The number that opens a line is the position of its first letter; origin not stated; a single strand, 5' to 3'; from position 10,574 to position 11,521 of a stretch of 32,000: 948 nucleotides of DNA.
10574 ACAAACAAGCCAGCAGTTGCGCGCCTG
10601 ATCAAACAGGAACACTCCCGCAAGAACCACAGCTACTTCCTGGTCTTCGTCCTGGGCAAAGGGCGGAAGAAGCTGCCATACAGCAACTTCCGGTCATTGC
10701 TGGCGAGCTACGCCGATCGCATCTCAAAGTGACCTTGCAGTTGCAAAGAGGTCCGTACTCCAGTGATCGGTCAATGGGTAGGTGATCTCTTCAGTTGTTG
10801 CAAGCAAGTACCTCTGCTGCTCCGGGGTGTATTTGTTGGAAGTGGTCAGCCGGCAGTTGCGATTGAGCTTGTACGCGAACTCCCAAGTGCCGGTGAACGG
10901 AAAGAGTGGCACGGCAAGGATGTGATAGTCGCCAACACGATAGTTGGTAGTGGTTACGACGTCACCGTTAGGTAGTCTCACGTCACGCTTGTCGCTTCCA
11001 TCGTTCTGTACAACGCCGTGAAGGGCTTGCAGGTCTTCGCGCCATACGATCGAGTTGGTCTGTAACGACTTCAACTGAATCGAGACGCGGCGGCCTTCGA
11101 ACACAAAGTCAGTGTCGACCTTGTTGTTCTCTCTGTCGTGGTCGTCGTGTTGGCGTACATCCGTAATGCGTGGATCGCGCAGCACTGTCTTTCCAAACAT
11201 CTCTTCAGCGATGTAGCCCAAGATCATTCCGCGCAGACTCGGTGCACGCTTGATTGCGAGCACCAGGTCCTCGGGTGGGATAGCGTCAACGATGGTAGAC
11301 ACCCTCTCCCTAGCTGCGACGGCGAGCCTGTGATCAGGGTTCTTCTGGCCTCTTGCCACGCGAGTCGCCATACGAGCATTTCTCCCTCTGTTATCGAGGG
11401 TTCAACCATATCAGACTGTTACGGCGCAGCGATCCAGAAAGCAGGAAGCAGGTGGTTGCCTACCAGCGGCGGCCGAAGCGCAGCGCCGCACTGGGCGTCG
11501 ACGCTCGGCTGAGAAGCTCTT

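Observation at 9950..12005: DPPY methylase + PD-(D/E)xK nuclease with a stand-alone DUF3578 (McrB-N-like) reader gene upstream of the nuclease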

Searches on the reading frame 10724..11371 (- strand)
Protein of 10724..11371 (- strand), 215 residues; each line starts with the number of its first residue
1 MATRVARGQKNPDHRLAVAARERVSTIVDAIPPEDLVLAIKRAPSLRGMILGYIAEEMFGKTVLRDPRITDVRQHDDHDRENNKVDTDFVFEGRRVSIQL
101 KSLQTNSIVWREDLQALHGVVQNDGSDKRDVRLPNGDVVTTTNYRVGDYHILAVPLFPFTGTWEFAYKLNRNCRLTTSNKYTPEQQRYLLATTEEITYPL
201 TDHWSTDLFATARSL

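Call 3: search_protein_families(library=pfam, proteins=[window:10724-11371:-], max_evalue=1)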
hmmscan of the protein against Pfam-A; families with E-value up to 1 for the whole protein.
window:10724-11371:- (215 aa): 0 families

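Call 4: search_protein_families(library=padloc, proteins=[window:10724-11371:-], max_evalue=1)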
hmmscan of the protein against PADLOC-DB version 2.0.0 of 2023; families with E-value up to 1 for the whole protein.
window:10724-11371:- (215 aa): 0 families

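Call 5: search_protein_families(library=ncbifam, proteins=[window:10724-11371:-], max_evalue=1)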
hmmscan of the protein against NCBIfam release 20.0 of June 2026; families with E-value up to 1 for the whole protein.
window:10724-11371:- (215 aa): 0 families

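Call 7: search_solved_structures(query=window:10724-11371:-, max_evalue=10, show_alignments=2)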
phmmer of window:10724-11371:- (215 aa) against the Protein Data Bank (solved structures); distinct sequences matched with E-value up to 10: 0.

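Call 9: search_protein_families(library=phrogs, proteins=[window:10724-11371:-], max_evalue=0.1)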
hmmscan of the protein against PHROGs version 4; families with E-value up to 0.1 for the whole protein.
window:10724-11371:- (215 aa): 0 families

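Call 10: find_homologous_proteins(query=window:10724-11371:-)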
Query window:10724-11371:- (215 aa): 779 proteins with E <= 0.001 among 1318 candidates; the best 120 are listed.
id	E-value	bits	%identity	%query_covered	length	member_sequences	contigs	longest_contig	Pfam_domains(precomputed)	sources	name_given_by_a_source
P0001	8.0e-141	484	100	100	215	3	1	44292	-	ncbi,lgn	-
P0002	3.4e-127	440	91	100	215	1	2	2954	-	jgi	jgi:hypothetical protein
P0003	2.2e-119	414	86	100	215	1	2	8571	-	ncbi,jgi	jgi:hypothetical protein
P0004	3.6e-112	391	85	94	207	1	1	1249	-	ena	-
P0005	3.8e-101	355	73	100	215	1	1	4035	-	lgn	-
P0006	7.7e-101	354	73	100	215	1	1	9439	-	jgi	-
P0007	8.6e-99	347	73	98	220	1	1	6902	-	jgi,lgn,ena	-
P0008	1.6e-96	340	70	100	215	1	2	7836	-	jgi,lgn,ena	jgi:hypothetical protein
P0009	1.6e-96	340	70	100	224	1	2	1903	-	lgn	-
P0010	1.4e-95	337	68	100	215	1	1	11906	-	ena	-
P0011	2.7e-95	336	68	100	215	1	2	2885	-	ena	-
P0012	3.6e-95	335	70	100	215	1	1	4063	-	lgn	-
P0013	9.1e-94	331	67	100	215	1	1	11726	-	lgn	-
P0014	1.5e-93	330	69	100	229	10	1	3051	-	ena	-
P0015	2.2e-93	329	72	95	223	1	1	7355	-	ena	-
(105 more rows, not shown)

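Call 14: find_related_loci(query=A1, collection=genome_contigs, flank=6000)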
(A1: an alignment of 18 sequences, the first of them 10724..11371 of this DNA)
Query A1 (215 aa) in genome_contigs; peptide patterns used: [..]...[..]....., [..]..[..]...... (x = any residue, [..] = any of these).
54 stretches matched a pattern; 16 encode a relative of the query (tblastn E <= 1e-3); 16 distinct loci.
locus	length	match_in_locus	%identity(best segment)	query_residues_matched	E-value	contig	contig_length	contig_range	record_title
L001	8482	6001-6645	93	1-215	4e-137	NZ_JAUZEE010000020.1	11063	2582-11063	Leptothrix discophora strain CCM 2812 NODE_20_length_11063_cov_438.521257, whole genome shotgun sequence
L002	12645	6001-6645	70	1-215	9e-101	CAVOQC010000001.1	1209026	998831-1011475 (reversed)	MAG: uncultured beta proteobacterium isolate MFD09964.bin.1.200 genome assembly, contig: contig_1053, whole genome shotg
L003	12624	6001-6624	63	2-208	6e-86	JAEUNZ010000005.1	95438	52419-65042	MAG: Dechloromonas sp. isolate new MAG-186 k141_3533056, whole genome shotgun sequence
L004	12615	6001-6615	58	7-210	5e-75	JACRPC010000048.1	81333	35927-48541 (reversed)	MAG: Rhodospirillales bacterium isolate NC_groundwater_1977_Pr3_S-0.2um_65_12 scaffold_645668, whole genome shotgun sequ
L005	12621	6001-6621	58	4-208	2e-73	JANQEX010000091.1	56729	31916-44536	MAG: Alphaproteobacteria bacterium isolate PL23a_bin.53 k99_2268191, whole genome shotgun sequence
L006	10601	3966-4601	58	1-209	2e-73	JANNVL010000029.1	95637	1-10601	MAG: Sphingomonadales bacterium isolate VAR_34_metabat_50 VAR_34_k141_583319, whole genome shotgun sequence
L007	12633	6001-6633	57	2-209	3e-73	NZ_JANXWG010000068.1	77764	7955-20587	MAG: Novosphingobium sp. isolate GL140_1_metabat_46 GL140_1_k141_1659087, whole genome shotgun sequence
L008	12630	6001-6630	50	6-215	2e-67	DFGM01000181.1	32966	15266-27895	MAG TPA_asm: Verrucomicrobia bacterium UBA3750 UBA3750_contig_22383, whole genome shotgun sequence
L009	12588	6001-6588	57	17-209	3e-67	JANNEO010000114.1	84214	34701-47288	MAG: Hyphomicrobiales bacterium isolate OTE_75_metabat_380 OTE_75_k141_3729492, whole genome shotgun sequence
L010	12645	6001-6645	52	1-209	9e-66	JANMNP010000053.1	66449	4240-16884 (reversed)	MAG: Novosphingobium sp. isolate OTE_58_metabat_312 OTE_58_k141_1344508, whole genome shotgun sequence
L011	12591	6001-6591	54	17-210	8e-66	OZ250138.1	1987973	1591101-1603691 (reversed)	MAG: Dehalococcoidia bacterium isolate d3301223-f1be-4609-9b3a-bd3f0c8b9ec3 genome assembly, chromosome: 1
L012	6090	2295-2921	50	7-214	2e-63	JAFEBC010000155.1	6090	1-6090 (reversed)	MAG: Deltaproteobacteria bacterium isolate SZAS-2 LIN-364__155__length-6090, whole genome shotgun sequence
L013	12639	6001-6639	51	1-209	1e-60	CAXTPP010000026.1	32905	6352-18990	MAG TPA_asm: uncultured Acetobacteraceae bacterium isolate public_SRR14722123_metawrap_bin.1 genome assembly, contig: pu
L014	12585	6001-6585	53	24-214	1e-59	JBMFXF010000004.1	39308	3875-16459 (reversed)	MAG: Acetobacteraceae bacterium isolate KM4364-37 NODE_4_length_39308_cov_3.641228, whole genome shotgun sequence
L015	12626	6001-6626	55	5-209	3e-56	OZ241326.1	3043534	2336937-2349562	MAG: bacterium isolate 4cf85a08-3ac9-4936-9f49-292be0ba675b genome assembly, chromosome: 1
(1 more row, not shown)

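Call 21: predict_structure(alignment_id=A1)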
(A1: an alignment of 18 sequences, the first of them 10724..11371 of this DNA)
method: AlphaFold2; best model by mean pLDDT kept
length: 215 residues; sequences in the alignment: 18
mean_pLDDT: 91.0   pTM: 0.81
mean pLDDT of the five models: 91.0, 90.0, 87.8, 87.3, 85.2
residues with pLDDT >= 90: 158; 70-90: 48; 50-70: 8; < 50: 1
segments of 3 or more residues with pLDDT < 50: none
pLDDT, mean of each block of 10 residues (from residue 1): 64 93 90 93 86 90 91 82 83 96 93 97 88 93 94 96 96 97 97 97 95 96
secondary structure, 60 per line:
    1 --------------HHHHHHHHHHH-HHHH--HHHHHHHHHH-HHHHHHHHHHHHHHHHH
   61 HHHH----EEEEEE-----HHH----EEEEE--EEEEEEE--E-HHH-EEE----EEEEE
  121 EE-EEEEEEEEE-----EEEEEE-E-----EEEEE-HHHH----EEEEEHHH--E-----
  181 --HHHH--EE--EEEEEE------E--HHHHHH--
elements in order: H15-25 H27-30 H33-42 H44-64 E69-74 E87-91 E94-100 E109-111 E116-122 E124-132 E138-143 E151-155 H157-160 E165-169 H183-186 E193-198 H208-213

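Call 26: fold_search(model_id=the predicted structure, library=pdb)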
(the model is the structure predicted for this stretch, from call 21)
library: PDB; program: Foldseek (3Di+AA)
matches with E <= 10: 233; with E <= 0.001: 2
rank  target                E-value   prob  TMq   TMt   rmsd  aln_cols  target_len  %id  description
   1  2ost_A                7.4e-05  1.00  0.37  0.51   7.3       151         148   19  The structure of a bacterial homing endonuclease : I-Ssp6803I (released 2007-03-20)
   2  2ost_B                1.3e-04  1.00  0.35  0.49  10.6       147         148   18  The structure of a bacterial homing endonuclease : I-Ssp6803I (released 2007-03-20)
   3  2ost_C                9.0e-03  0.99  0.32  0.48   9.5       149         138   15  The structure of a bacterial homing endonuclease : I-Ssp6803I (released 2007-03-20)
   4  2ost_D                2.1e-02  0.99  0.34  0.53   9.1       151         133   15  The structure of a bacterial homing endonuclease : I-Ssp6803I (released 2007-03-20)
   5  4lqe                  4.2e-02  0.69  0.27  0.36   8.3       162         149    9  Crystal Structure of MepB (released 2014-03-12)
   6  1gef_B                3.3e-01  0.60  0.31  0.53   8.3       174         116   13  Crystal structure of the archaeal holliday junction resolvase HJC (released 2001-03-21)
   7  1gef_E                5.0e-01  0.38  0.27  0.46   8.6       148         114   16  Crystal structure of the archaeal holliday junction resolvase HJC (released 2001-03-21)
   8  1gef_D                5.3e-01  0.41  0.25  0.45  10.5       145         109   14  Crystal structure of the archaeal holliday junction resolvase HJC (released 2001-03-21)
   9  8xa9_A                6.7e-01  0.13  0.13  0.13  13.1       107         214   18  Human MGME1 in complex with 5'-overhang DNA (released 2024-03-20)
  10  2fco_B                7.2e-01  0.18  0.23  0.30   6.3       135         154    7  Crystal Structure of Bacillus stearothermophilus PrfA-Holliday Junction Resolvase (released 2006-11-21)
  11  1gef_A                7.6e-01  0.41  0.33  0.53   7.0       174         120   12  Crystal structure of the archaeal holliday junction resolvase HJC (released 2001-03-21)
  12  5zyv_A                1.0e+00  0.10  0.13  0.14  13.1       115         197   14  Crystal structure of human MGME1 with single strand DNA2 and Ca2+ (released 2018-09-19)
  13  1rzn_B                1.1e+00  0.14  0.24  0.33   8.3       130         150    8  Crystal Structure of Penicillin-binding protein-related factor A from Bacillus Subtilis. (released 2004-11-30)
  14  8xa9_B                1.1e+00  0.12  0.13  0.13  12.7       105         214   12  Human MGME1 in complex with 5'-overhang DNA (released 2024-03-20)
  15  5zyt_B                1.3e+00  0.15  0.17  0.16  11.4       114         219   15  Crystal structure of human MGME1 with 3' overhang double strand DNA3 (released 2018-09-19)
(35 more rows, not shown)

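Call 63: find_encoding_contigs(protein=P0003, flank=5000, max_places=2)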
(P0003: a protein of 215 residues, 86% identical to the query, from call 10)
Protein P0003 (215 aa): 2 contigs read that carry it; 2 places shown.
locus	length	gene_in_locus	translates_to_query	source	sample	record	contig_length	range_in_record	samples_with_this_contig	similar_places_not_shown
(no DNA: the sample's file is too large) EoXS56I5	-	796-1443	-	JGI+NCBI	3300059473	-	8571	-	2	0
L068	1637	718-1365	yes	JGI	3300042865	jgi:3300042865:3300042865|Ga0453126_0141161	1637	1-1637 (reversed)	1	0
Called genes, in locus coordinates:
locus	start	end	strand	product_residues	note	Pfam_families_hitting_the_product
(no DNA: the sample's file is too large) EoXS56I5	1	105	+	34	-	?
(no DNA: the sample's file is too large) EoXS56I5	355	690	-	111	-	-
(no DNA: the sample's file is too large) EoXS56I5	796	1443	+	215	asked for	-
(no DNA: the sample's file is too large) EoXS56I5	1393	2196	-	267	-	PF01555:N6_N4_Mtase (weak)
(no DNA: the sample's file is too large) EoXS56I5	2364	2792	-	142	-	PF20346:DUF6641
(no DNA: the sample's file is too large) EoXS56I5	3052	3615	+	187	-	-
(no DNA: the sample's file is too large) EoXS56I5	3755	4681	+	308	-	PF00589:Phage_integrase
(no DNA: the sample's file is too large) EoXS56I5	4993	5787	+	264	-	-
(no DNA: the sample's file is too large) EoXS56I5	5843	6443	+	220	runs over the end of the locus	PF00004:AAA (weak)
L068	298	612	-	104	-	-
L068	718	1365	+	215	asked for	-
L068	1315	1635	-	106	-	?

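Call 64: find_encoding_contigs(protein=P0002, flank=5000, max_places=2)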
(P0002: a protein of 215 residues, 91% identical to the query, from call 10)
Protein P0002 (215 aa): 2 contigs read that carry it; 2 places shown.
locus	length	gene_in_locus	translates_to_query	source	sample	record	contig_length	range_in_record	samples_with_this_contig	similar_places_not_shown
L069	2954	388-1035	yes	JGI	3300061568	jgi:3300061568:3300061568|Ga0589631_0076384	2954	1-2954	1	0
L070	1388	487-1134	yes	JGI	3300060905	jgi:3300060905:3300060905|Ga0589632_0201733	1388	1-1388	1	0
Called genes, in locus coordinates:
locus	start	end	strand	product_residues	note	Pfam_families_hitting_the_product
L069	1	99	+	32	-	?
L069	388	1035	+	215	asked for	-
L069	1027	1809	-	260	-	-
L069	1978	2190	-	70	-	-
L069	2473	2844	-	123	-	-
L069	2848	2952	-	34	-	?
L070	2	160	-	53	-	?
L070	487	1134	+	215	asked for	-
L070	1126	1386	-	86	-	?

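Call 65: find_encoding_contigs(protein=P0006, flank=5000, max_places=2)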
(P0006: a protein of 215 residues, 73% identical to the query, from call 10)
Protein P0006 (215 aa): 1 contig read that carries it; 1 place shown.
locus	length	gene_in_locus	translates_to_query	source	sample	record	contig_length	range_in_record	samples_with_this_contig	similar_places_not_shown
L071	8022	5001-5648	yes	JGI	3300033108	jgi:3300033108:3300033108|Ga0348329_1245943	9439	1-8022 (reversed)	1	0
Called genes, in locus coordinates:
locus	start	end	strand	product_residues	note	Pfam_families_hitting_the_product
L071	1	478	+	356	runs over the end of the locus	-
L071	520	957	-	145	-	PF20346:DUF6641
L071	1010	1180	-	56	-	-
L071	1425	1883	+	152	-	-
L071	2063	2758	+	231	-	PF00589:Phage_integrase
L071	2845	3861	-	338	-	-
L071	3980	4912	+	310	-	-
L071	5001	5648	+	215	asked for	-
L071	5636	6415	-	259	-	PF01555:N6_N4_Mtase (faint)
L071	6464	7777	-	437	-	-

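Call 66: find_encoding_contigs(protein=P0007, flank=5000, max_places=2)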
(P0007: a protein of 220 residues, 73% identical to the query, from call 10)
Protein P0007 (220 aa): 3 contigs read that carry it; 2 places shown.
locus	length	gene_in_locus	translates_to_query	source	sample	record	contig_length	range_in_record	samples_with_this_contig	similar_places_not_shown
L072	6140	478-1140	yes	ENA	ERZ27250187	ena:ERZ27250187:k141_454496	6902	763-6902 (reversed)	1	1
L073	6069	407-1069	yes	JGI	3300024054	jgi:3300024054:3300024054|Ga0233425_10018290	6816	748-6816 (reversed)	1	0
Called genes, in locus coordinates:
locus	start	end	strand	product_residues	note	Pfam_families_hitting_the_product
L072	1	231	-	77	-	?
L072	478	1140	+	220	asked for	-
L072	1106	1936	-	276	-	PF01555:N6_N4_Mtase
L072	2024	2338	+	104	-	-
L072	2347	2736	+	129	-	-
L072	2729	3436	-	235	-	PF00589:Phage_integrase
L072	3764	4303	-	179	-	-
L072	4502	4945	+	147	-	PF20346:DUF6641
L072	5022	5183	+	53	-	-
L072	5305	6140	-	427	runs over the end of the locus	PF00589:Phage_integrase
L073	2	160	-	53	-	?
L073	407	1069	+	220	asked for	-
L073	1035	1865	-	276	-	PF01555:N6_N4_Mtase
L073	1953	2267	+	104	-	-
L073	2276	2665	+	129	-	-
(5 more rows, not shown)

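Call 76: search_dna_similar(query=window:10724-11371:-, collection=plasmids, mode=protein, max_rows=12)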
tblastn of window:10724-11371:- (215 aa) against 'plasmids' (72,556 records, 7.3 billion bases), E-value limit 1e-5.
Records with a match: 4; places in all: 5; records where one place covers at least 80% of the query: 2.
Best place of each record, by identity: <60% 4.
By first word of the organism name: Leptospira 1; Shigella 1; Escherichia 1; Vibrio 1.
By predicted mobility (MOB-suite, as given by PLSDB): non-mobilizable 3; mobilizable 1.
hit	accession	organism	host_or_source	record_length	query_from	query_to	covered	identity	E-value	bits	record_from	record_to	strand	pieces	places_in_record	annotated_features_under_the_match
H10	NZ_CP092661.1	Leptospira kirschneri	Homo sapiens,blood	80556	44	199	73%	46.8%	1e-37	145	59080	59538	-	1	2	hypothetical protein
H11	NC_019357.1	Shigella boydii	-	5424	31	209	83%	38.5%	5e-26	111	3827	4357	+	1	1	hypothetical protein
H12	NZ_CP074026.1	Escherichia coli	Pig,pure culture,Rectal Swab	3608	31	209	83%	38.0%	2e-25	110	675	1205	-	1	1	hypothetical protein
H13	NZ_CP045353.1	Vibrio aquimaris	pure culture,Non-filtered water from ...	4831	40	209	79%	31.7%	3e-22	101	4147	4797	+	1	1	none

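Call 77: get_annotated_region(hit=H11, flank=3000)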
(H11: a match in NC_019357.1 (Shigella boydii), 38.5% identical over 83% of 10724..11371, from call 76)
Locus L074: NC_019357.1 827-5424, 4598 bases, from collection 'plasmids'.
description: Shigella boydii plasmid pSB13, complete sequence
organism: Shigella boydii (NCBI taxid 621)
taxonomy: Bacteria; Pseudomonadota; Gammaproteobacteria; Enterobacterales; Enterobacteriaceae; Shigella; Shigella boydii
host: -; source: -; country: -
typing (MOB-suite, as given by PLSDB): mobilizable; replicon rep_cluster_2350; relaxase MOBP
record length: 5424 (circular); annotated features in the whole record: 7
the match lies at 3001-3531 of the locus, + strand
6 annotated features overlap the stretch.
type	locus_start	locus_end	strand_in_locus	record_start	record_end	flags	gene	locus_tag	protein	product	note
CDS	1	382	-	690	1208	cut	-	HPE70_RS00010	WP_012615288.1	MbeB family mobilization protein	-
CDS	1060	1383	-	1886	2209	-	-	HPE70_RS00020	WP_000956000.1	MobC family plasmid mobilization relaxosome protein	-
CDS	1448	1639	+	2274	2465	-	-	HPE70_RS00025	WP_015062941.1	Rop family plasmid primer RNA-binding protein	-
CDS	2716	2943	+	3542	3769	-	-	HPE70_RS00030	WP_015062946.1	helix-turn-helix transcriptional regulator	-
CDS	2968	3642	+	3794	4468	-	-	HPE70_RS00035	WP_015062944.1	hypothetical protein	-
CDS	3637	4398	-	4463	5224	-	-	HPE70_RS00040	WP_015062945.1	DNA methyltransferase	GO:0006306 - DNA methylation [Evidence IEA]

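Call 78: get_annotated_region(hit=H12, flank=3000)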
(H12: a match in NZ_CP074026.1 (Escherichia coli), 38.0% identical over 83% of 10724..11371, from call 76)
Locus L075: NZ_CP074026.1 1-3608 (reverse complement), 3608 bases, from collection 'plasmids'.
description: Escherichia coli strain PK5 plasmid pYLPK5b, complete sequence
organism: Escherichia coli (NCBI taxid 562)
taxonomy: Bacteria; Pseudomonadota; Gammaproteobacteria; Enterobacterales; Enterobacteriaceae; Escherichia; Escherichia coli
host: -; source: Pig,pure culture,Rectal Swab; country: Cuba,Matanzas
typing (MOB-suite, as given by PLSDB): non-mobilizable; replicon rep_cluster_2327
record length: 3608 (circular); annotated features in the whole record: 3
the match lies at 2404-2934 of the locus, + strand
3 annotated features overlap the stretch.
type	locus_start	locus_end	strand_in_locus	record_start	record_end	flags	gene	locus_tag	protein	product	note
CDS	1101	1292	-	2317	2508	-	-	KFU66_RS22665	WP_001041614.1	Rop family plasmid primer RNA-binding protein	-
CDS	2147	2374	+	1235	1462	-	-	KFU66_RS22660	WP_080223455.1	helix-turn-helix transcriptional regulator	-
CDS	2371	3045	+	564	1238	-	-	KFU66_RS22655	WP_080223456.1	hypothetical protein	-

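Call 88: search_protein_families(library=pfam, proteins=[L074:2968-3642:+, L074:3637-4398:-, L074:2716-2943:+], max_evalue=0.05)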
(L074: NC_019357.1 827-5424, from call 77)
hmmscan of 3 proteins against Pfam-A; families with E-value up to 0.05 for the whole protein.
L074:2968-3642:+ (224 aa): 0 families

L074:3637-4398:- (253 aa): 1 family
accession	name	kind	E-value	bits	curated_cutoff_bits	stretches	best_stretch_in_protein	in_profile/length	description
PF01555.25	N6_N4_Mtase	-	8.4e-08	32.9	26.7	1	104-246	2-110/221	DNA methylase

L074:2716-2943:+ (75 aa): 4 families
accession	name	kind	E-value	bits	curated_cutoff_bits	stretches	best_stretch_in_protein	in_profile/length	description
PF01381.28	HTH_3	-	1.2e-13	51.3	23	1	18-65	5-52/55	Helix-turn-helix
PF12844.13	HTH_19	-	3.4e-08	33.7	30.2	1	16-70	6-60/64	Helix-turn-helix domain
PF13560.12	HTH_31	-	1.1e-06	29.3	27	1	17-64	9-57/64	Helix-turn-helix domain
PF13443.12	HTH_26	-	0.0082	16.8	22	1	18-64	8-53/63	Cro/C1-type HTH DNA-binding domain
